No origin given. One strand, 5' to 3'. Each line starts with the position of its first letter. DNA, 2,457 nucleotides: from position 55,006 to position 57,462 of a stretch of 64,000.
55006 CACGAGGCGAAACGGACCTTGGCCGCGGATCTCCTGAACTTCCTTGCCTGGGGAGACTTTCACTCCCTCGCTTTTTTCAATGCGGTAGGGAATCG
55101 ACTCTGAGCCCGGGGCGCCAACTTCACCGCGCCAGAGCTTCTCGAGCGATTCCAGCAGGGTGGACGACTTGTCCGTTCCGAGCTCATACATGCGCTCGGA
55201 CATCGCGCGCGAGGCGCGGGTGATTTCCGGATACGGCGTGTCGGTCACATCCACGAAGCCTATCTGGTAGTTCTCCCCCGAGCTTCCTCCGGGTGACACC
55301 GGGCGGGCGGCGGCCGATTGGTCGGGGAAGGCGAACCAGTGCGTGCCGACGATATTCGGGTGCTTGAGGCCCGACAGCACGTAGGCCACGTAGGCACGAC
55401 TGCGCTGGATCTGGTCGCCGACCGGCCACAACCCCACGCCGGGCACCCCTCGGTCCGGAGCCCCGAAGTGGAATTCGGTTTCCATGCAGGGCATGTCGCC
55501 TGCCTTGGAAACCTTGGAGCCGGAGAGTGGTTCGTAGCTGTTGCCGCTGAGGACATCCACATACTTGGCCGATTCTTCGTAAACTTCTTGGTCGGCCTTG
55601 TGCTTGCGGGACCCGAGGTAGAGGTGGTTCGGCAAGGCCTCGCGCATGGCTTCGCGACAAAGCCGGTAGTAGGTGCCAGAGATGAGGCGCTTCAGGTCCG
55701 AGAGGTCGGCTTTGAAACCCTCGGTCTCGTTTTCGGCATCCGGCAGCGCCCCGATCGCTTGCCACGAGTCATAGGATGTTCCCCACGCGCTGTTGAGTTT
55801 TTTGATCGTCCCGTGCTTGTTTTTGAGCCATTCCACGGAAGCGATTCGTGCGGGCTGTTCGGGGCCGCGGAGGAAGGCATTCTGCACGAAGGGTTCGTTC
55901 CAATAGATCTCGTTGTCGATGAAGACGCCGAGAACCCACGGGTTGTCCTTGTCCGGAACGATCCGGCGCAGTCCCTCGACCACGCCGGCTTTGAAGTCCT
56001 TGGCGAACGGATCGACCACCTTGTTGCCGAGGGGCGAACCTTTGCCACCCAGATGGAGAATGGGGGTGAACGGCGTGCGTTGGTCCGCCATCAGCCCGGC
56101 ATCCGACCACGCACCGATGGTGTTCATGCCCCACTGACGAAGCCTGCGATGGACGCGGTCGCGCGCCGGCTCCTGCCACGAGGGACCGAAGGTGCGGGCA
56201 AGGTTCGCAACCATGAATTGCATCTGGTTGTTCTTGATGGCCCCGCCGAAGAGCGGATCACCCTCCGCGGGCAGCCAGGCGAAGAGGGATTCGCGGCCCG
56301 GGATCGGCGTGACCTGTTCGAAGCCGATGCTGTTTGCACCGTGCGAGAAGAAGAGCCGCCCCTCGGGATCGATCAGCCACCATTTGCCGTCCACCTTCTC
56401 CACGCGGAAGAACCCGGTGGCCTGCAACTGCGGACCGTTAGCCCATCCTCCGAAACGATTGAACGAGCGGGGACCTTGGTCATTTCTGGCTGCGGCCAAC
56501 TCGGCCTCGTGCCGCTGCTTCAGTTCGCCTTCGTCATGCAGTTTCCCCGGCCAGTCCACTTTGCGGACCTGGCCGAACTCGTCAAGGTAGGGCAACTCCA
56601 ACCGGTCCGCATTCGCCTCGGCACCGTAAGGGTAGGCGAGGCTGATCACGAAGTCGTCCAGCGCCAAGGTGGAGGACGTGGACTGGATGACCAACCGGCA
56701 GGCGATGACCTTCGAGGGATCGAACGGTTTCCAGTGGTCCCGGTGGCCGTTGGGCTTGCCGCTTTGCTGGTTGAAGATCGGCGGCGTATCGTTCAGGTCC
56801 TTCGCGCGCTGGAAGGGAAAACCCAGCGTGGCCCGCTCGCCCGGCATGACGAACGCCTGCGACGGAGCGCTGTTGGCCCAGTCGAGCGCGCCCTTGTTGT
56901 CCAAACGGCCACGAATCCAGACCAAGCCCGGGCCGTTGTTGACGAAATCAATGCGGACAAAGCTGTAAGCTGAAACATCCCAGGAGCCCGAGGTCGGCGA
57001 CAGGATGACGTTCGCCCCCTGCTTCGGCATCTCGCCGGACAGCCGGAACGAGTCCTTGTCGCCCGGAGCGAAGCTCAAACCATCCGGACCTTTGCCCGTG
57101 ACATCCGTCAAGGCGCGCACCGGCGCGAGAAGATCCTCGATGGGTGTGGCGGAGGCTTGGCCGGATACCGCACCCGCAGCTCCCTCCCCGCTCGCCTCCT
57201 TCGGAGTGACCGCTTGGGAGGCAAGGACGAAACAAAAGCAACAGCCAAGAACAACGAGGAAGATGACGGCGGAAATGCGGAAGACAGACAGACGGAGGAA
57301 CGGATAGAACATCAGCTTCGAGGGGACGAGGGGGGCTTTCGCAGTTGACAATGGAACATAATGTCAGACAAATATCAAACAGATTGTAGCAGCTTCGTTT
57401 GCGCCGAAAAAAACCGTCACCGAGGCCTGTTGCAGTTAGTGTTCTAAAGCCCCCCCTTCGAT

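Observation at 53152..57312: Head-to-tail fusion of two complete glycosidase modules, with a single-module paralog 7 kb away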

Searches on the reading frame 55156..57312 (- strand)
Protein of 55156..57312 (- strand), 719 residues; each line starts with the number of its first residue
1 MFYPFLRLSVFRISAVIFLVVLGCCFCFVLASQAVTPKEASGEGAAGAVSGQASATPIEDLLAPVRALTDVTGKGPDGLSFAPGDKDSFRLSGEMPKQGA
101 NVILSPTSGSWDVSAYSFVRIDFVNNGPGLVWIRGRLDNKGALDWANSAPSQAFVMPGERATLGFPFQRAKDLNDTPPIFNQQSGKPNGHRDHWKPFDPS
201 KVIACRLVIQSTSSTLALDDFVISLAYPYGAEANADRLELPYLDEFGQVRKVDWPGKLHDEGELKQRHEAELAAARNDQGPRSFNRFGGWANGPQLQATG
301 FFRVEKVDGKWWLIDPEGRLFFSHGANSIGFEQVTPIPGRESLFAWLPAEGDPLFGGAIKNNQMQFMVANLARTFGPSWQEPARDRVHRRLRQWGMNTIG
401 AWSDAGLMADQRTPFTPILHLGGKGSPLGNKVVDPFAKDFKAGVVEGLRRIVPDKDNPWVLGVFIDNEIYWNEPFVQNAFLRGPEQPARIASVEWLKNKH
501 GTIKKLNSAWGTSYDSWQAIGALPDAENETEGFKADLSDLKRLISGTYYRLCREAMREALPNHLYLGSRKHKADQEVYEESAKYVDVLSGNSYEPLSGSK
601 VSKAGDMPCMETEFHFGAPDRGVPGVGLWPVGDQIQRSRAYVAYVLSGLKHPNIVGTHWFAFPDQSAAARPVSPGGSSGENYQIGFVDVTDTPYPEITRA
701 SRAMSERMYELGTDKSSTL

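Call 32: search_protein_representatives(alignment_id=A1)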
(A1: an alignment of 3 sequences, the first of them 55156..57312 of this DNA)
Query: 3 sequences, 687 profile positions. Proteins with E-value up to 0.001 (for the whole library): 6112; up to 1e-10: 4171; up to 1e-30: 2141. The best 150 are listed.
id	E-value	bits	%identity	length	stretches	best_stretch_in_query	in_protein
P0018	0.0e+00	1617.3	-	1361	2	23-681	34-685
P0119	7.4e-237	804.4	-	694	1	27-683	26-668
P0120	1.4e-218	744.1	-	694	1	67-679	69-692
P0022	2.7e-203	693.5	-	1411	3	66-445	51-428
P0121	6.7e-200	682.3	-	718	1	27-685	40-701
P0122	3.3e-179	613.9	-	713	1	31-684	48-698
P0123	3.2e-176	604.1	-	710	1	58-679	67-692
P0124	2.4e-174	597.9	-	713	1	47-679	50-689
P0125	4.5e-171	587.0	-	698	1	71-681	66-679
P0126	1.2e-170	585.7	-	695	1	51-678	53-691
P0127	4.2e-170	583.8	-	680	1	51-679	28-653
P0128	2.3e-168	578.1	-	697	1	56-679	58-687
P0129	4.5e-168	577.1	-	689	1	58-678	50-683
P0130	5.1e-166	570.3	-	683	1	50-679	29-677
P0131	4.2e-165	567.3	-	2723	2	211-678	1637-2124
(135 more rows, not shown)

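Call 58: predict_structure(alignment_id=A2)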
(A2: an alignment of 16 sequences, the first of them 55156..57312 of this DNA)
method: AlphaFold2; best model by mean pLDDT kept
length: 719 residues; sequences in the alignment: 16
mean_pLDDT: 58.1   pTM: 0.40
mean pLDDT of the five models: 58.1, 58.0, 53.4, 52.5, 52.3
residues with pLDDT >= 90: 91; 70-90: 141; 50-70: 163; < 50: 324
segments of 3 or more residues with pLDDT < 50: 1-9, 26-53, 143-149, 168-195, 229-233, 238-259, 278-333, 383-388, 390-416, 591-606, 612-719
pLDDT, mean of each block of 10 residues (from residue 1): 38 60 49 31 28 49 74 90 89 89 90 76 81 73 47 57 57 37 31 49 86 87 72 49 39 43 56 52 37 34 39 38 28 54 63 69 65 58 47 35 37 47 74 88 81 61 59 83 89 96 95 91 80 93 91 86 62 76 70 37 49 37 27 34 37 38 30 31 33 39 45 36
secondary structure, 60 per line:
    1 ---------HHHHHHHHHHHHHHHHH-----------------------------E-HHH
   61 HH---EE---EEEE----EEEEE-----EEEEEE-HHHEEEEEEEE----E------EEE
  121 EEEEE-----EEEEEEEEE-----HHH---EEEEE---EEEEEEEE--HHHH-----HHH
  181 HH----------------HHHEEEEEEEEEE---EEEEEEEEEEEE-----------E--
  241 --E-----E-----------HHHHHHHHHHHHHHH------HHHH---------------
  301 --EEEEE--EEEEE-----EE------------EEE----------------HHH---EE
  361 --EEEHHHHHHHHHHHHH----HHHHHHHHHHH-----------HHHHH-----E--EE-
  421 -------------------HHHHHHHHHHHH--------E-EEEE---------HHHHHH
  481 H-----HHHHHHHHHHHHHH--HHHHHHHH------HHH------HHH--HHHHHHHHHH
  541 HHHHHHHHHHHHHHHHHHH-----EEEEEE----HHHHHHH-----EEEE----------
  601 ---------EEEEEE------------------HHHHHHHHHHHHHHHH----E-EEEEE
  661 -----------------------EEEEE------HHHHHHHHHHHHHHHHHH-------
elements in order (helices of 4 or more, strands of 3 or more residues): H10-26 H58-62 E71-74 E79-83 E89-94 E99-106 E118-125 E131-139 E151-155 E159-166 H169-172 H178-182 E202-211 E215-226 H261-275 H282-285 E303-307 E310-314 E334-336 E363-365 H366-378 H383-393 H405-409 H440-451 E462-465 H475-481 H487-500 H503-510 H531-559 E565-570 H575-581 E587-590 E610-615 H634-649 E656-660 E684-688 H695-712

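Call 60: search_solved_structures(query=A1, max_evalue=0.001, show_alignments=1)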
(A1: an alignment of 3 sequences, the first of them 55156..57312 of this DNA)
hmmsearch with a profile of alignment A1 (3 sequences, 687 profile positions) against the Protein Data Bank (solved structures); distinct sequences matched with E-value up to 0.001: 10.
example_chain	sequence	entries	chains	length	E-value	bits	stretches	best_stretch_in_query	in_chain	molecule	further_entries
4bq2_A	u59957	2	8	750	2.4e-114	386.3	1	178-679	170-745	B-AGARASE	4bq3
4bq4_A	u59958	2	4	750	1.6e-113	383.6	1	175-679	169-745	B-AGARASE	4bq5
6xj9_A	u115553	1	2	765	2.1e-106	360.1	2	307-679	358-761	Agarase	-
5z6p_A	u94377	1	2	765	4.8e-106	358.8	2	306-678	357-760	B-agarase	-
5t3b_A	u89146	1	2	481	7.8e-32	113.6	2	512-678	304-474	Glycoside Hydrolase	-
6ptm_A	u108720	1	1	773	6.5e-06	27.9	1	404-536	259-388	Uncharacterized protein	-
3tts_A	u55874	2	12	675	7.3e-06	27.7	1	468-571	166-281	Beta-galactosidase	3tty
4uni_A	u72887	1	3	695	0.00011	23.9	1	406-567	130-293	BETA-GALACTOSIDASE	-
4uoq_A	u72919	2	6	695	0.00011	23.9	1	406-567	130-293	BETA-GALACTOSIDASE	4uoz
9ta3_A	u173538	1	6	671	0.00013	23.7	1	457-567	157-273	Beta-galactosidase LacZ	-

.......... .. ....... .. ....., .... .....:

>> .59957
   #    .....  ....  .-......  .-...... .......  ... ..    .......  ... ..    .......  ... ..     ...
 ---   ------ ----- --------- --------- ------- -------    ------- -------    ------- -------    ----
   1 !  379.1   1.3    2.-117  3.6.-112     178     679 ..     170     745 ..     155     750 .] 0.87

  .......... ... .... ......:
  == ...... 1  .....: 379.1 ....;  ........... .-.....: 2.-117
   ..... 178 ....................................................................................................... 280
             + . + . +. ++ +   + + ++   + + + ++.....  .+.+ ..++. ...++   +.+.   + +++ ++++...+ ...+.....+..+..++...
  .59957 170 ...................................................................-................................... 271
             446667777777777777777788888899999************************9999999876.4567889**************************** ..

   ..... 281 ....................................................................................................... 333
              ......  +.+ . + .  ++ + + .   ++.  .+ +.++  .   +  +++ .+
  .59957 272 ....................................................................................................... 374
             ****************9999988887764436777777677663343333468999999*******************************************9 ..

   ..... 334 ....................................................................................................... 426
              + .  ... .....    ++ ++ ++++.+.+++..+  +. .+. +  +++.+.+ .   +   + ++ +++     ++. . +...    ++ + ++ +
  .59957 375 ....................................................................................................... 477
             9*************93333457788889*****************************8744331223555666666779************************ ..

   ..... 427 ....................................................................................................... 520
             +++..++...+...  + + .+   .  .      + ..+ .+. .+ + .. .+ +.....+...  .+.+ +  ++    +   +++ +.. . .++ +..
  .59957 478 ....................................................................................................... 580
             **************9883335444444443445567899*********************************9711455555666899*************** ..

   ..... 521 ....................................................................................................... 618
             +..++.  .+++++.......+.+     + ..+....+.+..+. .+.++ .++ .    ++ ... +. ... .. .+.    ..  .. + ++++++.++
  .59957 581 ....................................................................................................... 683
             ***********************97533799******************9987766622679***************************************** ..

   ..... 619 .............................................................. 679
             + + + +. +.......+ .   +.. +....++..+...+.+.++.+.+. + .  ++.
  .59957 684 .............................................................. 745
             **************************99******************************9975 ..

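Call 71: fold_search(model_id=the predicted structure, library=pdb)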
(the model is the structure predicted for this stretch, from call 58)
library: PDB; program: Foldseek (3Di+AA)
matches with E <= 10: 1504; with E <= 0.001: 79
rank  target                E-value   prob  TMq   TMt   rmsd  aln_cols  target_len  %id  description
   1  6xj9_A                1.8e-28  1.00  0.40  0.40  21.4       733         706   25  Structure of PfGH50B (released 2020-09-16)
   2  4bq2_D                2.8e-28  1.00  0.39  0.39  21.1       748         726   26  Structural analysis of an exo-beta-agarase (released 2013-08-14)
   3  5z6p_A                3.2e-28  1.00  0.37  0.38  22.1       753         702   22  The crystal structure of an agarase, AgWH50C (released 2019-01-02)
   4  4bq3_B                3.4e-28  1.00  0.40  0.39  21.1       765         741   24  Structural analysis of an exo-beta-agarase (released 2013-08-14)
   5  4bq4_A                3.6e-28  1.00  0.40  0.39  21.1       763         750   24  Structural analysis of an exo-beta-agarase (released 2013-08-14)
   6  4bq2_C                8.3e-28  1.00  0.41  0.40  21.1       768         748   25  Structural analysis of an exo-beta-agarase (released 2013-08-14)
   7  4bq2_A                8.3e-28  1.00  0.41  0.40  21.2       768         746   25  Structural analysis of an exo-beta-agarase (released 2013-08-14)
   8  4bq5_A                1.0e-27  1.00  0.39  0.38  21.4       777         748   24  Structural analysis of an exo-beta-agarase (released 2013-08-14)
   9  4bq3_C                1.5e-27  1.00  0.41  0.40  21.3       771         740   25  Structural analysis of an exo-beta-agarase (released 2013-08-14)
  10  4bq3_D                2.0e-27  1.00  0.40  0.39  21.3       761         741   24  Structural analysis of an exo-beta-agarase (released 2013-08-14)
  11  6xj9_B                2.5e-27  1.00  0.38  0.40  21.6       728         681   26  Structure of PfGH50B (released 2020-09-16)
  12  4bq2_B                2.7e-27  1.00  0.39  0.38  21.5       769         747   24  Structural analysis of an exo-beta-agarase (released 2013-08-14)
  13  4bq3_A                3.6e-27  1.00  0.39  0.38  21.0       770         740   24  Structural analysis of an exo-beta-agarase (released 2013-08-14)
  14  4bq5_B                2.3e-26  1.00  0.41  0.39  21.6       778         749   24  Structural analysis of an exo-beta-agarase (released 2013-08-14)
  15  5z6p_B                2.9e-23  1.00  0.36  0.39  21.7       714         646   22  The crystal structure of an agarase, AgWH50C (released 2019-01-02)
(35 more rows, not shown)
